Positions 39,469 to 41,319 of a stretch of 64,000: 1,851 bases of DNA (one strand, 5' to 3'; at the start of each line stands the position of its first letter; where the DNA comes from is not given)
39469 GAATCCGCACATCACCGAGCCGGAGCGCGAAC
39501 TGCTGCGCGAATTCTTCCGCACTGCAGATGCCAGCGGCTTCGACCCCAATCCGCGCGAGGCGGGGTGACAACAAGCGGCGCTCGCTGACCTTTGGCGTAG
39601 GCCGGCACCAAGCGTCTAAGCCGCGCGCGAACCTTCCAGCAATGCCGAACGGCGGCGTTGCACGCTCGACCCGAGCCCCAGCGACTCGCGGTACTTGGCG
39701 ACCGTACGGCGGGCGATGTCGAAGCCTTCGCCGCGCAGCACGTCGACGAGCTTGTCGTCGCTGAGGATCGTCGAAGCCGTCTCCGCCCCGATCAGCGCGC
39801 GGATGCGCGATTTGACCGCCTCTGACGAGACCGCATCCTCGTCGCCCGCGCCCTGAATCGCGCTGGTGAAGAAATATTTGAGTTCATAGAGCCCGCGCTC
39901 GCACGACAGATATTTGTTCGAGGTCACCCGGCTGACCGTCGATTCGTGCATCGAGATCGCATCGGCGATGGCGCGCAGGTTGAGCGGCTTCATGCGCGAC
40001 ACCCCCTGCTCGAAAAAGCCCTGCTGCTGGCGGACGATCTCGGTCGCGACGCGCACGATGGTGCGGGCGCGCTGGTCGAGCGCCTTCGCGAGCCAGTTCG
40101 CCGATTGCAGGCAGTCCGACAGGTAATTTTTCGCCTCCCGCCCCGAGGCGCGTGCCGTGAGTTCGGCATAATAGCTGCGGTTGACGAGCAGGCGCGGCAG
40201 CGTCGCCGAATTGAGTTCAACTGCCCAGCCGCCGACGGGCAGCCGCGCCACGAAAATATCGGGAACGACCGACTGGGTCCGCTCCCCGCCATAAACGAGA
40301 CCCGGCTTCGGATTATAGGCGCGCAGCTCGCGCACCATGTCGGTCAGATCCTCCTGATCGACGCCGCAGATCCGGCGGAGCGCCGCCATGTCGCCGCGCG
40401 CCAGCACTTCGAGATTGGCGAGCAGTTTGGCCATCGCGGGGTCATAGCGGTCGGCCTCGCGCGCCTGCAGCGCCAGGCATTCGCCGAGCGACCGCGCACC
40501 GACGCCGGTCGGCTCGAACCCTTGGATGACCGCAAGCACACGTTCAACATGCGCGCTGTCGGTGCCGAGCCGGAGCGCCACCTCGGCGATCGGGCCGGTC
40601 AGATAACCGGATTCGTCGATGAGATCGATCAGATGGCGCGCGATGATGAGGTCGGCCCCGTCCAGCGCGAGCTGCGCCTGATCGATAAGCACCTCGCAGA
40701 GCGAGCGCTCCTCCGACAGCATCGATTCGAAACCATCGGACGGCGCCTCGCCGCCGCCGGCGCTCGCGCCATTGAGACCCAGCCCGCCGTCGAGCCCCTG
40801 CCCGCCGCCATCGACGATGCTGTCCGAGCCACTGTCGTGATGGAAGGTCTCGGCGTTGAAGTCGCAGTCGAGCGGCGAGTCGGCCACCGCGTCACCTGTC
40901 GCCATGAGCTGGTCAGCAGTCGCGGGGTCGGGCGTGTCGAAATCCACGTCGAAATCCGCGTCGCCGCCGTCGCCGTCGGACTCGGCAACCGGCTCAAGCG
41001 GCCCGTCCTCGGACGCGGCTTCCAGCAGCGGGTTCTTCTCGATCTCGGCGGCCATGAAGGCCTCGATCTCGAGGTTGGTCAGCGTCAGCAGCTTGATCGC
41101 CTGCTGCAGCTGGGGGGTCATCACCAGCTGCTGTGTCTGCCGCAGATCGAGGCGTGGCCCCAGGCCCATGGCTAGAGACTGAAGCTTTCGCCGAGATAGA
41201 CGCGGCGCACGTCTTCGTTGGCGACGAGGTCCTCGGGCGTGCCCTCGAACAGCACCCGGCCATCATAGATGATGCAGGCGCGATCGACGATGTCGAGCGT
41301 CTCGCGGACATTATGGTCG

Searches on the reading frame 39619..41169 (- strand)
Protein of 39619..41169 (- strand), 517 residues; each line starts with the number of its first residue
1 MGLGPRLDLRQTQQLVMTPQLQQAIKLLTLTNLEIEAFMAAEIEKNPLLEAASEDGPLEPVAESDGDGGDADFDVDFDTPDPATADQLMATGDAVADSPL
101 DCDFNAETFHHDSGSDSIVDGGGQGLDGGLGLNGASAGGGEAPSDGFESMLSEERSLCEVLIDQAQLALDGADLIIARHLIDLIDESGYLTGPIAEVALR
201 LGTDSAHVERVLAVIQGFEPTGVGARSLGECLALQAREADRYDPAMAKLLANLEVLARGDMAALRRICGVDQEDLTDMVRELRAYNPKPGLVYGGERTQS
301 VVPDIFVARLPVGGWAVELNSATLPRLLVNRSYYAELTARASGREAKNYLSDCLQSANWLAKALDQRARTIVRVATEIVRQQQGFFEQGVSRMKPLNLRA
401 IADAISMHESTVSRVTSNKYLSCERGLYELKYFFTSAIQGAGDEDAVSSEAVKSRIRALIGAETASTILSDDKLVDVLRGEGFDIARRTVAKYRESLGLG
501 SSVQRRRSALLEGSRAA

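Call 56: search_protein_families(library=ncbifam, proteins=[window:39619-41169:-], max_evalue=1e-100)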
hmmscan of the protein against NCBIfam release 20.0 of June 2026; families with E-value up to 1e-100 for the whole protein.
window:39619-41169:- (517 aa): 5 families
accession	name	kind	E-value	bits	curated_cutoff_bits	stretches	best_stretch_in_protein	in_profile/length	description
NF004596.0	PRK05932.1-3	subfamily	1.5e-206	687.4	499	1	1-509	1-508/515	RNA polymerase factor sigma-54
NF009118.0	PRK12469.1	subfamily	2.9e-127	425.5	396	1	5-508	3-481/483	RNA polymerase factor sigma-54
TIGR02395.1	rpoN_sigma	equivalog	4.2e-119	398.4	277.35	1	11-506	1-434/434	RNA polymerase factor sigma-54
NF004595.0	PRK05932.1-2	equivalog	1.7e-114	383.4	513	1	6-507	4-482/484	RNA polymerase factor sigma-54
NF004598.0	PRK05932.1-5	equivalog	2.7e-109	366.2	621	1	6-505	4-501/504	RNA polymerase factor sigma-54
